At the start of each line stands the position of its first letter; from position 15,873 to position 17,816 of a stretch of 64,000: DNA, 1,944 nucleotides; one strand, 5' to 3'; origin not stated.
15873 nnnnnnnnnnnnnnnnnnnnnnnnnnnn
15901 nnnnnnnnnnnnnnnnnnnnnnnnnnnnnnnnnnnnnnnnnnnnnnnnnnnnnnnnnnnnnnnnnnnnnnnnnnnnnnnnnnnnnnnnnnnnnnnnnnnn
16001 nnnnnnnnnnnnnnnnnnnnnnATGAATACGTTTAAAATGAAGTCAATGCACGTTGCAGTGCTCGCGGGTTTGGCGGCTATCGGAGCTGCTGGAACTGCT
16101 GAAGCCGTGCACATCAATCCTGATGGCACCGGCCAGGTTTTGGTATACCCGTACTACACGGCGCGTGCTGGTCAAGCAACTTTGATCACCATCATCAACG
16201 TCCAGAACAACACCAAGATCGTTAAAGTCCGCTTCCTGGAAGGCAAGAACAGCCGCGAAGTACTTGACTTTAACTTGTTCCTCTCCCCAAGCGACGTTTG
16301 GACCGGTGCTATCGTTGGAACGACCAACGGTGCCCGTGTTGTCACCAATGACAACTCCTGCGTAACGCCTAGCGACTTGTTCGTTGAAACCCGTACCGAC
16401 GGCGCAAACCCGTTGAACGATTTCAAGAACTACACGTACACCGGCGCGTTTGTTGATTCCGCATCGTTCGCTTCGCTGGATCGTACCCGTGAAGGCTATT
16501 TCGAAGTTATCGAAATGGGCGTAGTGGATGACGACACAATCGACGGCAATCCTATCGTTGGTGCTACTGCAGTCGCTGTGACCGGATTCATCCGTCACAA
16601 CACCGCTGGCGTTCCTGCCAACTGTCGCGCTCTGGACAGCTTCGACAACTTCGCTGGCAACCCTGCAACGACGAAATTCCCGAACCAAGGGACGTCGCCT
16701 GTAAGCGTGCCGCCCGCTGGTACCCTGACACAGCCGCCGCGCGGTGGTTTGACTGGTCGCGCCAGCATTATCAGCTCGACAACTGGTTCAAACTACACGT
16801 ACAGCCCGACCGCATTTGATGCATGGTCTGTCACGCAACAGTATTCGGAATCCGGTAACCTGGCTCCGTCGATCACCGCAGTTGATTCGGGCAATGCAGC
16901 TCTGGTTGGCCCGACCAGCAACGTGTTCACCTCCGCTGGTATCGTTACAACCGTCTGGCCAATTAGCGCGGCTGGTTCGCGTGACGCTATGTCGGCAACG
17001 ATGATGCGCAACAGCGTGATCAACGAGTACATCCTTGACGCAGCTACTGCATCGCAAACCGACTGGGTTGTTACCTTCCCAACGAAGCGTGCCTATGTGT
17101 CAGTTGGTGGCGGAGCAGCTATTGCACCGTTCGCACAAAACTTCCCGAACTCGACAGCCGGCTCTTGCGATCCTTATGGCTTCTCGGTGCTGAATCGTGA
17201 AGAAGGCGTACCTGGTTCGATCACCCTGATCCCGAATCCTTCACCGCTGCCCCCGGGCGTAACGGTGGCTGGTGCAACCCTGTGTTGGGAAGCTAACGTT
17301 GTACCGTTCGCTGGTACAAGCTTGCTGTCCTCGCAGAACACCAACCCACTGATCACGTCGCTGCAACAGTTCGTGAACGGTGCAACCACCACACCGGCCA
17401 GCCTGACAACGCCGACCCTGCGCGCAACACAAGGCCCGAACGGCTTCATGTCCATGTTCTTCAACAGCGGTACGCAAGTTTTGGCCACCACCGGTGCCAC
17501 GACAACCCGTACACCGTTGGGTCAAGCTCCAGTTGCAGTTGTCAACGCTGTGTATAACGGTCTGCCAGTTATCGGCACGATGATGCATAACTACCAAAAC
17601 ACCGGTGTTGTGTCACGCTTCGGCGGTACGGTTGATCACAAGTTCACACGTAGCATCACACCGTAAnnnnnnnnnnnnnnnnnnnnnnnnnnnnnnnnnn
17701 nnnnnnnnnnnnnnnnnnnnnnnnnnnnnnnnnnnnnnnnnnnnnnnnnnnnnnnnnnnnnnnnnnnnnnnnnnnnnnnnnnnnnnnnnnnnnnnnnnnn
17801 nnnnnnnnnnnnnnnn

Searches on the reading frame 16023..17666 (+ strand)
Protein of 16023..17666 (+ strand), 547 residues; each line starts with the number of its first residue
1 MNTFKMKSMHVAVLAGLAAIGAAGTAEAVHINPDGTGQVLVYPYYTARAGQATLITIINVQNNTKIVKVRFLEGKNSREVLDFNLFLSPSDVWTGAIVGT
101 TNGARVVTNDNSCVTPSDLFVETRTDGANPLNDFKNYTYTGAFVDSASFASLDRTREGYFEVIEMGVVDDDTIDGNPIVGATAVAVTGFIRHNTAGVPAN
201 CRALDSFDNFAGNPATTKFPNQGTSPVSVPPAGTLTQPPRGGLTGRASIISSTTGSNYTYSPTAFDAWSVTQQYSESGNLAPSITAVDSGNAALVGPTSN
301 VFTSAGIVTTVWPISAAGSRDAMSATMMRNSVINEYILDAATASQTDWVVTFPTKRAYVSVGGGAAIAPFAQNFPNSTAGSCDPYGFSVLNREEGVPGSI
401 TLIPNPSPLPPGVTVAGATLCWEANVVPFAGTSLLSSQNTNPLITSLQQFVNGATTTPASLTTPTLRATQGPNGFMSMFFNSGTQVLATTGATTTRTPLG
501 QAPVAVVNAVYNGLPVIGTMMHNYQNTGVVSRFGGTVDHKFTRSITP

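Call 6: search_protein_families(library=pfam, proteins=[window:16023-17666:+], max_evalue=0.001)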
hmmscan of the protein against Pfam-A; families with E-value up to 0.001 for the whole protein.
window:16023-17666:+ (547 aa): 0 families

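Call 14: search_protein_families(library=ncbifam, proteins=[window:16023-17666:+], max_evalue=0.001)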
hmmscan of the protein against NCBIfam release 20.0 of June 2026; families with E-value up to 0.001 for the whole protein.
window:16023-17666:+ (547 aa): 0 families

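Call 29: search_solved_structures(query=window:16023-17666:+, max_evalue=1)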
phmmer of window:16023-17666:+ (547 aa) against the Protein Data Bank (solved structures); distinct sequences matched with E-value up to 1: 0.

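Call 30: search_protein_families(library=pfam, proteins=[window:16023-17666:+], max_evalue=1)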
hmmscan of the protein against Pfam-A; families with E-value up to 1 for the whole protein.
window:16023-17666:+ (547 aa): 0 families

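Call 42: find_homologous_proteins(query=window:16023-17666:+, max_evalue=0.001)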
Query window:16023-17666:+ (547 aa): 3980 proteins with E <= 0.001 among 8000 candidates; the best 120 are listed.
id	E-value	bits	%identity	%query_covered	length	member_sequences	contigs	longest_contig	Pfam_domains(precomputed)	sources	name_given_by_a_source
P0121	0.0e+0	1204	100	100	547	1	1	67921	-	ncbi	ncbi:MAG: hypothetical protein ABI905_00350 [Betaproteobacteria bacterium]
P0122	0.0e+0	1050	88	100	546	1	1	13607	-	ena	-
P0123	0.0e+0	1031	86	100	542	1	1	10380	-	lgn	-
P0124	5.8e-294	994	83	100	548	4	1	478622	-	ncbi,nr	ncbi:MAG: hypothetical protein IPP88_05515 [Betaproteobacteria bacterium]|nr:hypothetical protein [B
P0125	1.1e-290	983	81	100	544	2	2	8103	-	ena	-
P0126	2.9e-287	972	81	100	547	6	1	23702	-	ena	-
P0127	6.9e-274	927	78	95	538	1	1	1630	-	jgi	jgi:hypothetical protein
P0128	1.3e-273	927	78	100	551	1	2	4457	-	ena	-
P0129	1.8e-262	890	75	100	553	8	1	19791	-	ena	-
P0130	6.4e-262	888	75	100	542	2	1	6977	-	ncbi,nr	ncbi:MAG: hypothetical protein JNK75_06650 [Betaproteobacteria bacterium]|nr:hypothetical protein [B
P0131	5.0e-258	875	73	100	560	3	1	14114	-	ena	-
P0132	4.6e-246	836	70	100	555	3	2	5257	-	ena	-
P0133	2.6e-240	817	71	100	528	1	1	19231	-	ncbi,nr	ncbi:MAG TPA: hypothetical protein VFV17_01745 [Usitatibacteraceae bacterium]|nr:hypothetical protei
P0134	1.7e-237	807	69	100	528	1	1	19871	-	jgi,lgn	jgi:hypothetical protein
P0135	9.4e-232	788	67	100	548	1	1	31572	-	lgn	-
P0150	2.6e-186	638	56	95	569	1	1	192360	-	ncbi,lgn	-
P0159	4.4e-168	578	57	100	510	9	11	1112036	-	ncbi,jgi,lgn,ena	-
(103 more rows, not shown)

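Call 53: predict_structure(alignment_id=A2)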
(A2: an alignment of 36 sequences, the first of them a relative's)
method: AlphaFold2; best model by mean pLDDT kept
length: 547 residues; sequences in the alignment: 36
mean_pLDDT: 79.2   pTM: 0.85
mean pLDDT of the five models: 79.2, 79.0, 78.3, 75.5, 74.4
residues with pLDDT >= 90: 190; 70-90: 227; 50-70: 69; < 50: 61
segments of 3 or more residues with pLDDT < 50: 1-26, 137-143, 224-232, 397-411
pLDDT, mean of each block of 10 residues (from residue 1): 37 43 58 92 93 96 93 82 93 93 87 91 75 62 51 72 89 57 82 83 89 83 46 71 95 88 92 86 87 73 86 93 95 83 86 88 76 65 83 53 40 70 89 85 86 76 70 85 89 89 90 95 74 83 87
secondary structure, 60 per line:
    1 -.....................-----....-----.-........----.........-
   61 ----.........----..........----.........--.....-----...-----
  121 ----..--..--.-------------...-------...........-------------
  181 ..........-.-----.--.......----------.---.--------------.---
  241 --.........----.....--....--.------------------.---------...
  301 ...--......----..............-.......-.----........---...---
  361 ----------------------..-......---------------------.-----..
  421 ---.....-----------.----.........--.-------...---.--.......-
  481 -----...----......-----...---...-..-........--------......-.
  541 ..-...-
elements in order: H2-22 E28-31 E39-46 E51-59 E65-73 E78-87 E92-100 E103-107 E113-115 E157-167 H181-190 H201-207 E243-251 E256-260 E263-266 E298-303 E306-311 H316-327 E331-337 E344-351 E386-391 E424-428 H445-453 E473-479 E486-488 E493-498 E504-506 E510-512 E517-524 E533-538 E540-542 E544-546

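Call 55: fold_search(model_id=the predicted structure, library=pdb)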
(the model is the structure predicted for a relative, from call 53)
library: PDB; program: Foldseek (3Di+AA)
matches with E <= 10: 496; with E <= 0.001: 0
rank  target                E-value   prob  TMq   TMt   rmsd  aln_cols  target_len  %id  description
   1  3zxf_B                7.6e-03  0.85  0.12  0.39   9.0       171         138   15  High resolution structure of Human Galectin-7 (released 2011-11-30)
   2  7n8g_B                1.3e-02  0.69  0.12  0.37   7.6       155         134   14  Crystal structure of R20A-R22A human Galectin-7 mutant (released 2023-01-25)
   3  7rdg_A                1.5e-02  0.72  0.13  0.39   7.7       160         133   15  Crystal structure of D103A human Galectin-7 mutant in presence of lactose (released 2023-01-25)
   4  7rdg_D                1.9e-02  0.69  0.12  0.39   9.4       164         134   15  Crystal structure of D103A human Galectin-7 mutant in presence of lactose (released 2023-01-25)
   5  6vtp_A                1.9e-02  0.60  0.12  0.37   9.1       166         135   14  Crystal structure of G16C human Galectin-7 mutant (released 2021-08-25)
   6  7n8g_A                2.2e-02  0.85  0.10  0.34   4.6        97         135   18  Crystal structure of R20A-R22A human Galectin-7 mutant (released 2023-01-25)
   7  7trn_B                2.3e-02  0.69  0.13  0.40   6.6       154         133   15  Crystal structure of R14A-R20A human Galectin-7 mutant (released 2023-02-01)
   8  7n6c_A                2.3e-02  0.69  0.12  0.38   6.6       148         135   14  Crystal structure of R22A human Galectin-7 mutant (released 2023-01-25)
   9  7tky_B                2.4e-02  0.75  0.10  0.34   5.1       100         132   16  Crystal structure of D94A human Galectin-7 mutant (released 2023-01-25)
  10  1bkz_A                2.6e-02  0.75  0.10  0.32   6.0        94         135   17  CRYSTAL STRUCTURE OF HUMAN GALECTIN-7 (released 1998-11-04)
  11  2gal_A                2.7e-02  0.66  0.13  0.40   7.6       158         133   15  CRYSTAL STRUCTURE OF HUMAN GALECTIN-7 IN COMPLEX WITH GALACTOSE (released 1998-11-04)
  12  7n57_B                2.9e-02  0.60  0.13  0.40   8.3       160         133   14  Crystal structure of R20A human Galectin-7 mutant in presence of lactose (released 2023-01-25)
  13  7tky_A                3.0e-02  0.60  0.12  0.38   6.5       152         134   14  Crystal structure of D94A human Galectin-7 mutant (released 2023-01-25)
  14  7trn_A                3.4e-02  0.60  0.12  0.39   7.1       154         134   16  Crystal structure of R14A-R20A human Galectin-7 mutant (released 2023-02-01)
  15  7n96_B                3.6e-02  0.47  0.12  0.38   9.2       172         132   14  Crystal structure of D103A human Galectin-7 mutant (released 2023-01-25)
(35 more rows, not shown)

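Call 76: find_encoding_contigs(protein=P0159, flank=10000, max_places=2)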
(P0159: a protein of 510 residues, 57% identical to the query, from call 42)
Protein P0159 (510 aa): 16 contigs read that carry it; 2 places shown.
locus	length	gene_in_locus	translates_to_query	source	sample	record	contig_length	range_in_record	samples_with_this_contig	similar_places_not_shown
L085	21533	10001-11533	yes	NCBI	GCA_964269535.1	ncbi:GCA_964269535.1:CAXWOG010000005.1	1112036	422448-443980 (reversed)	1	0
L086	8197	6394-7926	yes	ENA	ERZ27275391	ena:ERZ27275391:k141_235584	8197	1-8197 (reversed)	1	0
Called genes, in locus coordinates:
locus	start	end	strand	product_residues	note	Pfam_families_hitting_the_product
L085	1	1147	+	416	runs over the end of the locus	PF28597:T2SSF_N, PF00482:T2SSF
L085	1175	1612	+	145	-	PF07963:N_methyl (weak), PF08334:T2SSG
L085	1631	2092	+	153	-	PF07963:N_methyl (weak), PF12019:GspH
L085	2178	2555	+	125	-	-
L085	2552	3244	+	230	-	PF07963:N_methyl (weak), PF11612:T2SSJ (weak)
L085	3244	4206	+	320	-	PF21687:T2SSK_1st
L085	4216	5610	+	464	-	PF05137:PilN (weak)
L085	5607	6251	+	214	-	PF10741:T2SSM_b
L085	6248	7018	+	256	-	-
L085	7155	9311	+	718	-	PF21305:type_II_gspD_N0, PF03958:Secretin_N, PF00263:Secretin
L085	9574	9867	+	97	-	-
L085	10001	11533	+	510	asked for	-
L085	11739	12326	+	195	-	PF05345:He_PIG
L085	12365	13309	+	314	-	PF05345:He_PIG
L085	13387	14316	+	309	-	PF13145:Rotamase_2, PF13616:Rotamase_3, PF00639:Rotamase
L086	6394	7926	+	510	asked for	-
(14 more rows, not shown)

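Call 77: find_encoding_contigs(protein=P0150, flank=10000, max_places=1)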
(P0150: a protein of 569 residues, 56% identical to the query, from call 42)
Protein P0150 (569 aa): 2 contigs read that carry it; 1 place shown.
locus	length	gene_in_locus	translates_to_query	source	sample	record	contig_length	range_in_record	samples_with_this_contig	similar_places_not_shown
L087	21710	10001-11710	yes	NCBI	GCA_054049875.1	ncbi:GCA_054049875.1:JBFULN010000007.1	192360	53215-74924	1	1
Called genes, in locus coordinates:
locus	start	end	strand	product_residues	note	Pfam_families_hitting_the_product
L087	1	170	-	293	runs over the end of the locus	-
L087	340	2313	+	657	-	PF01663:Phosphodiest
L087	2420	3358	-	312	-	PF10988:DUF2807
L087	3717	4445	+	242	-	-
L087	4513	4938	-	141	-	-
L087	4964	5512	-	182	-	-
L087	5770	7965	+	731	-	PF07715:Plug, PF00593:TonB_dep_Rec_b-barrel, PF14905:OMP_b-brl_3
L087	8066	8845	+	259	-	PF00520:Ion_trans, PF07885:Ion_trans_2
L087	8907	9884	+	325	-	PF03401:TctC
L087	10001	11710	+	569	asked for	-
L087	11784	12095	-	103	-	-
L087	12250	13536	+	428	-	PF07690:MFS_1, PF13347:MFS_2, PF11700:ATG22, PF07690:MFS_1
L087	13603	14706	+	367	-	PF00226:DnaJ (weak), PF00089:Trypsin (faint), PF13365:Trypsin_2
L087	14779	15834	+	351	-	PF13365:Trypsin_2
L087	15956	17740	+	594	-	PF00749:tRNA-synt_1c, PF03950:tRNA-synt_1c_C, PF20974:tRNA-synt_1c_C2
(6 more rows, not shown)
